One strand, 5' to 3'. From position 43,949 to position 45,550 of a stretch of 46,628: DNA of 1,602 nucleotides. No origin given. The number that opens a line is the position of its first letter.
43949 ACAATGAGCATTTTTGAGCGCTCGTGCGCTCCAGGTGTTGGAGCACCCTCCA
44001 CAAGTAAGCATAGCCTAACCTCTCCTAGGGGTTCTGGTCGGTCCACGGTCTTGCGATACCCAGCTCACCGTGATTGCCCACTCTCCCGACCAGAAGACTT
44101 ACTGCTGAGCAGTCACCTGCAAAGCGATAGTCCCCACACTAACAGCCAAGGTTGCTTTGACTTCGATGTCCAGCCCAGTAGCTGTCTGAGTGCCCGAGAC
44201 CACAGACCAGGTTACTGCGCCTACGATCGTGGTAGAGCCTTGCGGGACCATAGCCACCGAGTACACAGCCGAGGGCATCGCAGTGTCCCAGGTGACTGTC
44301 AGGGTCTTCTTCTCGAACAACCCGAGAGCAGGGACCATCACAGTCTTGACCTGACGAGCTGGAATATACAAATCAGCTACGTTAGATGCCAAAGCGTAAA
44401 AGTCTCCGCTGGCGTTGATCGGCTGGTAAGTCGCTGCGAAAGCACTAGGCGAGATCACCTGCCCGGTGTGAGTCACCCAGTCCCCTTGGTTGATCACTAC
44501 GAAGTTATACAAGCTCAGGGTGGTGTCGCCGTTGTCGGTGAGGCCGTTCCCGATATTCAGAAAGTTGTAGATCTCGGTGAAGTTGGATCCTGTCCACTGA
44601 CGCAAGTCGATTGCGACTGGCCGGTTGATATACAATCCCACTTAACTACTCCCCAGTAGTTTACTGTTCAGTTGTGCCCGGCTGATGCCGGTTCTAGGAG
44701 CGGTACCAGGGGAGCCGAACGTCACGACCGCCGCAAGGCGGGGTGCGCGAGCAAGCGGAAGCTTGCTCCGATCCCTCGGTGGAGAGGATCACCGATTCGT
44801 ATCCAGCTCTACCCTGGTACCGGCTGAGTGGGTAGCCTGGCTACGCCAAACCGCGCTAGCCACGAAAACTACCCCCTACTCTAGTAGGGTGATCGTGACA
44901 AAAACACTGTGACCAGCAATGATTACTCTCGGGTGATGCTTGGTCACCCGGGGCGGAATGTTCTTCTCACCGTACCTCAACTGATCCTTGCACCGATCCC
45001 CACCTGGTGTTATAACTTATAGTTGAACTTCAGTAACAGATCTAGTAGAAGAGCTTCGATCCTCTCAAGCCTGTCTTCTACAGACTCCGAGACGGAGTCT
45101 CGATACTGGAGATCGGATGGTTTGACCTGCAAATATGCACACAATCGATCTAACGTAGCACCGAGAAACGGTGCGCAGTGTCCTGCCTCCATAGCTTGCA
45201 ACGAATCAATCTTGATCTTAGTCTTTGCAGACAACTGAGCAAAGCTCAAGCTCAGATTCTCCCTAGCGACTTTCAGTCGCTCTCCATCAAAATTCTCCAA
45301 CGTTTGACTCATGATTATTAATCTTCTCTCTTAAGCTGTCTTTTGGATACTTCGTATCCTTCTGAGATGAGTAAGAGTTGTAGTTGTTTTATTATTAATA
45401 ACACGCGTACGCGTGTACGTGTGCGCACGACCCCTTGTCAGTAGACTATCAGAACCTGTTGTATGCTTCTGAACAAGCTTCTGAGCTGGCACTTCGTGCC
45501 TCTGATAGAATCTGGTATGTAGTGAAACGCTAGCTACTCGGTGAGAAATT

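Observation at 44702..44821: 120-nt closed multi-helix (cloverleaf-like) domain inside a 368-bp non-coding gap at the head of the late arm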

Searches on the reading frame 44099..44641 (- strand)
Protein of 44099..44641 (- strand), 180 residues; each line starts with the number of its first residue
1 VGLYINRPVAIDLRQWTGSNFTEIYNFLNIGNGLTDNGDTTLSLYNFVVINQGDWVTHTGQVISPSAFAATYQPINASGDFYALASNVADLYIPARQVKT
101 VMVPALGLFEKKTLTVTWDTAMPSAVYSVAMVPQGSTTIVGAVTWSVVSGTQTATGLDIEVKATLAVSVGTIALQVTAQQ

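Call 9: search_protein_families(library=phrogs, proteins=[window:44099-44641:-], max_evalue=0.01)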
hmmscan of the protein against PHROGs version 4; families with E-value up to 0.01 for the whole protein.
window:44099-44641:- (180 aa): 2 families
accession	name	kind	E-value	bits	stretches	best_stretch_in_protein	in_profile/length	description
phrog_1810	-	unknown function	5.4e-05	24.3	1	4-77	10-94/166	-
phrog_419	-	unknown function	0.0053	17.2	1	1-76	41-124/300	-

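Call 10: search_protein_families(library=pfam, proteins=[window:44099-44641:-], max_evalue=0.01)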
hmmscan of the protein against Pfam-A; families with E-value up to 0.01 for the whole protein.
window:44099-44641:- (180 aa): 0 families

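Call 17: find_related_loci(query=window:44099-44641:-, collection=viral_contigs, flank=3000)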
Query window:44099-44641:- (180 aa) in viral_contigs; peptide patterns used: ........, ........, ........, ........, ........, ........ (x = any residue, [..] = any of these).
13 stretches matched a pattern, but none encodes a relative of the query by tblastn (E <= 1e-3).

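Call 19: search_dna_similar(query=window:44099-44641:-, collection=phages, mode=protein, max_rows=25, max_evalue=0.01)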
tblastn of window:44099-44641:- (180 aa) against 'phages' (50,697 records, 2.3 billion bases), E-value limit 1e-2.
No match.

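Call 20: find_homologous_proteins(query=window:44099-44641:-)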
Query window:44099-44641:- (180 aa): 2 proteins with E <= 0.001 among 86 candidates.
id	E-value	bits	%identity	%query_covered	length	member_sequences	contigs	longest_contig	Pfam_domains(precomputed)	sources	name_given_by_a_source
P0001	1.8e-104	365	94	100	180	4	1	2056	-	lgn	-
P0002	1.3e-24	105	40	98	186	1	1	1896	-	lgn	-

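Call 22: find_encoding_contigs(protein=P0001, flank=5000)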
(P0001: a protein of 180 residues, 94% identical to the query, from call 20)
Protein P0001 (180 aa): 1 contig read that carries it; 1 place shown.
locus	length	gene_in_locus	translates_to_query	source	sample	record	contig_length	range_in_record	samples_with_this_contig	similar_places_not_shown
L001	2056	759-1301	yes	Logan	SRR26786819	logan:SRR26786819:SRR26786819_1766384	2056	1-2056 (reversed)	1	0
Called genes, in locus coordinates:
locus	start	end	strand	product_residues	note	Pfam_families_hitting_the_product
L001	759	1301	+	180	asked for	-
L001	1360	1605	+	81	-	PF24071:Phage_zn_bind_3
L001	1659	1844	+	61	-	-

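Call 23: find_encoding_contigs(protein=P0002, flank=5000)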
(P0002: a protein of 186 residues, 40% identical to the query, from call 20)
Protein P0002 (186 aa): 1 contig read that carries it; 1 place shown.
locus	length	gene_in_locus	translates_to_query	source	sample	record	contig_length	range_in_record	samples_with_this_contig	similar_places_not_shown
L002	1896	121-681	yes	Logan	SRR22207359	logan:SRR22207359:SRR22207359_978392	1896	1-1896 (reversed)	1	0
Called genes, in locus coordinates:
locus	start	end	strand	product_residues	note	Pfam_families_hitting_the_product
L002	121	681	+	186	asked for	-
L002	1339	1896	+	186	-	?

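Call 34: find_related_loci(query=A2, collection=metagenome_contigs, flank=4000)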
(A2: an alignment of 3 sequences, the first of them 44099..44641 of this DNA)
Query A2 (180 aa) in metagenome_contigs; peptide patterns used: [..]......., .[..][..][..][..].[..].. (x = any residue, [..] = any of these).
132 stretches matched a pattern, but none encodes a relative of the query by tblastn (E <= 1e-3).

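Call 37: find_related_loci(query=A2, collection=genome_contigs, flank=4000)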
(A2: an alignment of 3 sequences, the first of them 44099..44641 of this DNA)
Query A2 (180 aa) in genome_contigs; peptide patterns used: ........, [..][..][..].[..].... (x = any residue, [..] = any of these).
25 stretches matched a pattern, but none encodes a relative of the query by tblastn (E <= 1e-3).

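Call 79: list_cluster_members(proteins=[P0001, P0004, P0005, P0002])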
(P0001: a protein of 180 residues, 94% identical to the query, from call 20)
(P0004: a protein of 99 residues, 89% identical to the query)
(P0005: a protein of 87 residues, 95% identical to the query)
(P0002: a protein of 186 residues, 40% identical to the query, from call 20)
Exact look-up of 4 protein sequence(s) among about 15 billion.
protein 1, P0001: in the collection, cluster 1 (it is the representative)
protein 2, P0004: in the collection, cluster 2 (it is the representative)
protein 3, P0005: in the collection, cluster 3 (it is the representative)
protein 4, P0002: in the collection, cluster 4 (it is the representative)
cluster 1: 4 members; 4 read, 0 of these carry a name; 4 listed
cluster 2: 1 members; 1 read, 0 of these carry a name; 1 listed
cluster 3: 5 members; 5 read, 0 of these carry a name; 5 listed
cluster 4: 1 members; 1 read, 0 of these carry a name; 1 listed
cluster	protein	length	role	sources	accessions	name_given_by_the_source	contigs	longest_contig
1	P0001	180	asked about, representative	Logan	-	-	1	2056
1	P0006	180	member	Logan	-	-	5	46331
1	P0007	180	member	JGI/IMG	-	-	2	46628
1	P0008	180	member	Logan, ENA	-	-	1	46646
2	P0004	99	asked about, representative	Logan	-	-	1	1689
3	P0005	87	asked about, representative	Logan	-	-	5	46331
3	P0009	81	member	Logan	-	-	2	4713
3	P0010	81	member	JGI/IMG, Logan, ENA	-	-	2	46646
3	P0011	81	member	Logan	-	-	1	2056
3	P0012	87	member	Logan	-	-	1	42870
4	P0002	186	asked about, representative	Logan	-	-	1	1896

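Call 80: find_encoding_contigs(protein=P0009, flank=2500)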
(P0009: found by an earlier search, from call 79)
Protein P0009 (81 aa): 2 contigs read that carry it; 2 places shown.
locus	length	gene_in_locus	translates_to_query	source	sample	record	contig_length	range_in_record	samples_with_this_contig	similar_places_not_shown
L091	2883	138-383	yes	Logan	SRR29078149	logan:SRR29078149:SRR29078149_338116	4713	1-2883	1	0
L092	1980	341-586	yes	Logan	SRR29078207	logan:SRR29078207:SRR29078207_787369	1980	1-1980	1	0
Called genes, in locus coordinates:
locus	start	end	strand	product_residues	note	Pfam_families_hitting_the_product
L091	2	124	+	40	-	?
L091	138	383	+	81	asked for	PF24071:Phage_zn_bind_3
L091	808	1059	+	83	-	-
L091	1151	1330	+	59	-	-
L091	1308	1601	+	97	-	-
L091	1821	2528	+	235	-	-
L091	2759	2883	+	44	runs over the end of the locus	-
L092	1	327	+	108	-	?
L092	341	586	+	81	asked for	PF24071:Phage_zn_bind_3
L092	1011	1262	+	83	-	-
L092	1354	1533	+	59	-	-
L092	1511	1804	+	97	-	-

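Call 81: find_encoding_contigs(protein=P0012, flank=2500)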
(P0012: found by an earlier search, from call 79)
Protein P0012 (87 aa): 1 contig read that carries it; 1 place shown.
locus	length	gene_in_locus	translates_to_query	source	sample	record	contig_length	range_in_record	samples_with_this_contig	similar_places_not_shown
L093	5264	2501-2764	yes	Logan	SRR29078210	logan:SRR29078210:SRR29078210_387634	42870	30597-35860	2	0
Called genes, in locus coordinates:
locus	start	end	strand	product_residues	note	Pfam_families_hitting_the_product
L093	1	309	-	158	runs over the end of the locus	-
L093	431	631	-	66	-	-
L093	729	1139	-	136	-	PF19474:DUF6011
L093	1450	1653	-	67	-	-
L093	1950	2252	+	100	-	PF13413:HTH_25 (weak)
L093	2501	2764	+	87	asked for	PF24071:Phage_zn_bind_3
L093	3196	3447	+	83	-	-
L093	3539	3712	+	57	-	-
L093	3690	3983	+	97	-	-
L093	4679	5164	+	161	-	-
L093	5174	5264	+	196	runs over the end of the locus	-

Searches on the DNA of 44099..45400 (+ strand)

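Call 6: search_rna_families(source=window, start=44550, end=45100, threshold=evalue, max_evalue=10, show_alignments=3)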
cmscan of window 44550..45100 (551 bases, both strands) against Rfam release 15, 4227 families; matches with E-value up to 10: 1.
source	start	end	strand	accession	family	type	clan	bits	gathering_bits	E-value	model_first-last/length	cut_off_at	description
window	44765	44802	-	RF01377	CRISPR-DR64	Gene; CRISPR;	CL00015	17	40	3.6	1-37/37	no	CRISPR RNA direct repeat element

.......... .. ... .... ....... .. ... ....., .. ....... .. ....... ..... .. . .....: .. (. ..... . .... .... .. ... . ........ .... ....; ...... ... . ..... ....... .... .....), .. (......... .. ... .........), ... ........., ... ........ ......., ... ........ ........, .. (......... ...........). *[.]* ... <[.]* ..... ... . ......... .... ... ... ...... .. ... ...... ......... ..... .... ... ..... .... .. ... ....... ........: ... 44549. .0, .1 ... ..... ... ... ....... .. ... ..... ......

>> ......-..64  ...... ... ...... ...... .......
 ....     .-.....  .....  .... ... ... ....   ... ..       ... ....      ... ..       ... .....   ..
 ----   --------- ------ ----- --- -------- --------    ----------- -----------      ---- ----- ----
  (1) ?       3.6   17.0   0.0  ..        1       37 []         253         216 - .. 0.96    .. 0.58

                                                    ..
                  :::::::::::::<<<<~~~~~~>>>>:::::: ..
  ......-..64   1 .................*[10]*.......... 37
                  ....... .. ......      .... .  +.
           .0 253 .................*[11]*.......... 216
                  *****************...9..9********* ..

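Call 7: search_dna_similar(query=window:44300-45400:+, collection=phages, mode=distant, max_rows=30)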
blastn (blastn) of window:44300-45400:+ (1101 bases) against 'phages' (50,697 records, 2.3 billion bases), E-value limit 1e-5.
No match.

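Call 44: search_rna_families(sources=[L087, L001], threshold=evalue, max_evalue=1, show_alignments=2)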
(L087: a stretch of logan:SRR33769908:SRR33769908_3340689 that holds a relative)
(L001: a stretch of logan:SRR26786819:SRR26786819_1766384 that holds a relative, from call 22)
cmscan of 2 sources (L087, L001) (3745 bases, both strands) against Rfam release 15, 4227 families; matches with E-value up to 1: 0.
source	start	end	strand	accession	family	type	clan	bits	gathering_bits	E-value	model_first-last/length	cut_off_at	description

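Call 61: search_with_rna_model(model_id=R1, sources=[L002, L003, L004, L005, L006, L007, L008, L009, L010, L011, L012, L013, L014, L015, L016, L017, L018, L019, L020, L021, L022, L023, L024, L025, L026, L027, L028, L029, L030, L031, L032, L033, L034, L035, L036, L037, L038, L039, L040, L041, L042, L043, L044, L045, L046, L047, L048, L049, L050, L051, L052, L053, L054, L055, L056, L057, L058, L059, L060, L061, L062, L063, L064, L065, L066, L067, L068, L069, L070, L071, L072, L073, L074, L075, L076, L077, L078, L079, L080, L081, L082], max_evalue=10, show_alignments=3)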
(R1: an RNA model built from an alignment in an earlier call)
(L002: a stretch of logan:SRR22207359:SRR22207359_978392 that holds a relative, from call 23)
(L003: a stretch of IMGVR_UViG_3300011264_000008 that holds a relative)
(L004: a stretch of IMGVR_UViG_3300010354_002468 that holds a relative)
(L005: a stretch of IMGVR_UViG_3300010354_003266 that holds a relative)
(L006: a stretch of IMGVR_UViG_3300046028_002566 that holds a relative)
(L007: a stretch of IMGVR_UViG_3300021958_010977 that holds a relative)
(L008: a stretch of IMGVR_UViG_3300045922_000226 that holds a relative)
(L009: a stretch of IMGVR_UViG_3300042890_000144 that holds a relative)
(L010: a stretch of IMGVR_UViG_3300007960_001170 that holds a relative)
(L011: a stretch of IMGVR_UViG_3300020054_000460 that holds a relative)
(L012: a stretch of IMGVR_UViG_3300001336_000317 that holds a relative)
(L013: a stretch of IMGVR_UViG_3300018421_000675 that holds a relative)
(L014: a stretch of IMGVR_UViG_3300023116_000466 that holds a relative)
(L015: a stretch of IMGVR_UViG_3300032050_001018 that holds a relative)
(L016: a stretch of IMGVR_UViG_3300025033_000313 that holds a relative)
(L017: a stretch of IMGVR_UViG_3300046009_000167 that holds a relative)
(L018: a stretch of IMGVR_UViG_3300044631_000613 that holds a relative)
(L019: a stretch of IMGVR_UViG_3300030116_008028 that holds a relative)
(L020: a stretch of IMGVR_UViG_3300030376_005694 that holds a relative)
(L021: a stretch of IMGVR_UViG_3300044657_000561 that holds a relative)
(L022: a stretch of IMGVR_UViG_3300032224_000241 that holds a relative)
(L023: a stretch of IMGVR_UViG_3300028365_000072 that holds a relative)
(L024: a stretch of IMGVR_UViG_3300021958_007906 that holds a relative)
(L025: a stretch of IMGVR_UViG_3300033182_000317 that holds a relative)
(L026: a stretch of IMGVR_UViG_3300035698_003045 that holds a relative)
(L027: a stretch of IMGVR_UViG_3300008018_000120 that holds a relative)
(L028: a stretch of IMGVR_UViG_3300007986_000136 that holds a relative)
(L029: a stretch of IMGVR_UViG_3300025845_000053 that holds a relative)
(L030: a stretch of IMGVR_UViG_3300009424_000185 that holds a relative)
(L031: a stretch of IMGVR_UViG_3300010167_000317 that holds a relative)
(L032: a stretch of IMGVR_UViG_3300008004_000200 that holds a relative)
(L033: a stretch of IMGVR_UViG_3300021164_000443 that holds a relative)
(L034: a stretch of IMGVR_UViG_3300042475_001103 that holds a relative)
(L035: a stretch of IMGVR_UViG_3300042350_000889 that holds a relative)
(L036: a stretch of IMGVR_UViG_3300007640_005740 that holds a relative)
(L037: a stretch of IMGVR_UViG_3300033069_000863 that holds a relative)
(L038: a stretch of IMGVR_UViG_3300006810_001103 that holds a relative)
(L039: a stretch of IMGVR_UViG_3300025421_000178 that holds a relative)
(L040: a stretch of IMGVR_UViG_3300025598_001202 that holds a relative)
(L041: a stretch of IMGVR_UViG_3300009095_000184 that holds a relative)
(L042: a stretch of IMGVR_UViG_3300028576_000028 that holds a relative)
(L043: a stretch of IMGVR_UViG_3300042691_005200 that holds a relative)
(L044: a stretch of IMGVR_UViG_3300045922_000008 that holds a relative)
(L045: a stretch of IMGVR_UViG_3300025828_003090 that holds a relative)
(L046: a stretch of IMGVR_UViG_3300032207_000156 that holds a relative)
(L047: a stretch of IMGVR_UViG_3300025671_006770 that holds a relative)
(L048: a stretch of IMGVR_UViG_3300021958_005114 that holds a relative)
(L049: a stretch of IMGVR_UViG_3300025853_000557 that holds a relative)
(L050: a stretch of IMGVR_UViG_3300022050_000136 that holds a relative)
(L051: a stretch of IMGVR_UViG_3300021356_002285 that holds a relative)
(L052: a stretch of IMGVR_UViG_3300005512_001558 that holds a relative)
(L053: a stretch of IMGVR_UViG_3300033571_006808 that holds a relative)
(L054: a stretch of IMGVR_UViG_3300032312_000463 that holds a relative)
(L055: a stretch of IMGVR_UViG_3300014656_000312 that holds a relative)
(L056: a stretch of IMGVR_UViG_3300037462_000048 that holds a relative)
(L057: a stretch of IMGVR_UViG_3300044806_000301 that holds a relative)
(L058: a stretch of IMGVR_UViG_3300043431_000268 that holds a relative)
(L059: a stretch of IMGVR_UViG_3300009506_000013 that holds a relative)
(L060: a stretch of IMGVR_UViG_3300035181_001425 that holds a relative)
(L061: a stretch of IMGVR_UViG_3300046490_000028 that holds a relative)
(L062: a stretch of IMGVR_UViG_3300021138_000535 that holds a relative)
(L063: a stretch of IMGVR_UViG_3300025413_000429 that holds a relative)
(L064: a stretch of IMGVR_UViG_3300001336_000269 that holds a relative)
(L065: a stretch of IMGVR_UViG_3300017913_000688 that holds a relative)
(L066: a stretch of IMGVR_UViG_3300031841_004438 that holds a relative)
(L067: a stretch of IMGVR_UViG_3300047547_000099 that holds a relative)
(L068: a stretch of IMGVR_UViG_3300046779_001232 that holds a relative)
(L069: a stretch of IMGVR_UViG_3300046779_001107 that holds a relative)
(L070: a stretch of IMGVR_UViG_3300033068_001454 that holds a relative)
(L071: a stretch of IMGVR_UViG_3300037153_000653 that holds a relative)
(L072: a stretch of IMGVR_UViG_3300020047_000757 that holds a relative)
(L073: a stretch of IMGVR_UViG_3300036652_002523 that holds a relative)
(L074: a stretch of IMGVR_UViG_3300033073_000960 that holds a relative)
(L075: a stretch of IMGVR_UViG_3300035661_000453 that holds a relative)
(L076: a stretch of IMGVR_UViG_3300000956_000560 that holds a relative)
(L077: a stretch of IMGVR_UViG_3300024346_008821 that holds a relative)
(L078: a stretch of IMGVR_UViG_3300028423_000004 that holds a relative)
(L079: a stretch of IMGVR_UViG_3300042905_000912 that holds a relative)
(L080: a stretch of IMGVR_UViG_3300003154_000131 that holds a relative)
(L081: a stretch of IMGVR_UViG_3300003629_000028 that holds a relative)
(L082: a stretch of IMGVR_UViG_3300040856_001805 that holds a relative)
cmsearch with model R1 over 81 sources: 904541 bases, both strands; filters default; matches with E-value up to 10: 1.
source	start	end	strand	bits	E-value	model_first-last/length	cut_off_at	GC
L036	11351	11421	+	14.2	9.9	1-74/74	no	0.66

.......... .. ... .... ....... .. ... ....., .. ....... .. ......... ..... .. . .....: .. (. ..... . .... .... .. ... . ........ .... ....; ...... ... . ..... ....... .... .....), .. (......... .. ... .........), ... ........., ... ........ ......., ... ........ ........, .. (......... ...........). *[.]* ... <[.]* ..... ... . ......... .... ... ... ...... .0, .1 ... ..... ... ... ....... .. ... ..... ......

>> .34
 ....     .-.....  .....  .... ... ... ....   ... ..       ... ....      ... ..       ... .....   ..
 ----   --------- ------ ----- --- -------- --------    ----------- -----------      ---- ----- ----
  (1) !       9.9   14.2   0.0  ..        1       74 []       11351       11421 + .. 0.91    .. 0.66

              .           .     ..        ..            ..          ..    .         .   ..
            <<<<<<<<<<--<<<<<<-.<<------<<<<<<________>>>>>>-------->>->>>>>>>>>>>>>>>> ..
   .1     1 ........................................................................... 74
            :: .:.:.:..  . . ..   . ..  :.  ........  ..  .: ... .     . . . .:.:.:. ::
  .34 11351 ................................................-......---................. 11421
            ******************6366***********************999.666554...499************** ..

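Call 82: search_with_rna_model(model_id=R1, sources=[L093, L091, L092, L088, L089, L087, L001, L084, L086], max_evalue=1, show_alignments=1)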
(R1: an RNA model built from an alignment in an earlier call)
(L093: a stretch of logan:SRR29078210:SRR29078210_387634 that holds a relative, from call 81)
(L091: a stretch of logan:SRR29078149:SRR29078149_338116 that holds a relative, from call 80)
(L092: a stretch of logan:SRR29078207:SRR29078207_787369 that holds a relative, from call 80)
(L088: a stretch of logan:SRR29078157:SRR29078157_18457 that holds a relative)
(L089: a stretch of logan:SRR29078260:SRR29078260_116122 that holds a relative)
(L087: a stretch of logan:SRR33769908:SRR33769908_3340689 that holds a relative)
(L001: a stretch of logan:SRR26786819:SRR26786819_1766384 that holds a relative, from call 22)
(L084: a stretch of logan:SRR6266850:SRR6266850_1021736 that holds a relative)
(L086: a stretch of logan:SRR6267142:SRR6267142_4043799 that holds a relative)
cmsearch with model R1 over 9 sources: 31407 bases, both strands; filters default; matches with E-value up to 1: 7.
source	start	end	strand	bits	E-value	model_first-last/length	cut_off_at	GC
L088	2336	2409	+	102.4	9.3e-21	1-74/74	no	0.62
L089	124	197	+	102.4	9.3e-21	1-74/74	no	0.62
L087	617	688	+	94.1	6.6e-19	1-74/74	no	0.65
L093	2404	2475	+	91.8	2.1e-18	1-74/74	no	0.62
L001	627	698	+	90.7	3.7e-18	1-74/74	no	0.62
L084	2065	2184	+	55.8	2e-10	1-74/74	no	0.65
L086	2070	2189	+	55.8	2e-10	1-74/74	no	0.65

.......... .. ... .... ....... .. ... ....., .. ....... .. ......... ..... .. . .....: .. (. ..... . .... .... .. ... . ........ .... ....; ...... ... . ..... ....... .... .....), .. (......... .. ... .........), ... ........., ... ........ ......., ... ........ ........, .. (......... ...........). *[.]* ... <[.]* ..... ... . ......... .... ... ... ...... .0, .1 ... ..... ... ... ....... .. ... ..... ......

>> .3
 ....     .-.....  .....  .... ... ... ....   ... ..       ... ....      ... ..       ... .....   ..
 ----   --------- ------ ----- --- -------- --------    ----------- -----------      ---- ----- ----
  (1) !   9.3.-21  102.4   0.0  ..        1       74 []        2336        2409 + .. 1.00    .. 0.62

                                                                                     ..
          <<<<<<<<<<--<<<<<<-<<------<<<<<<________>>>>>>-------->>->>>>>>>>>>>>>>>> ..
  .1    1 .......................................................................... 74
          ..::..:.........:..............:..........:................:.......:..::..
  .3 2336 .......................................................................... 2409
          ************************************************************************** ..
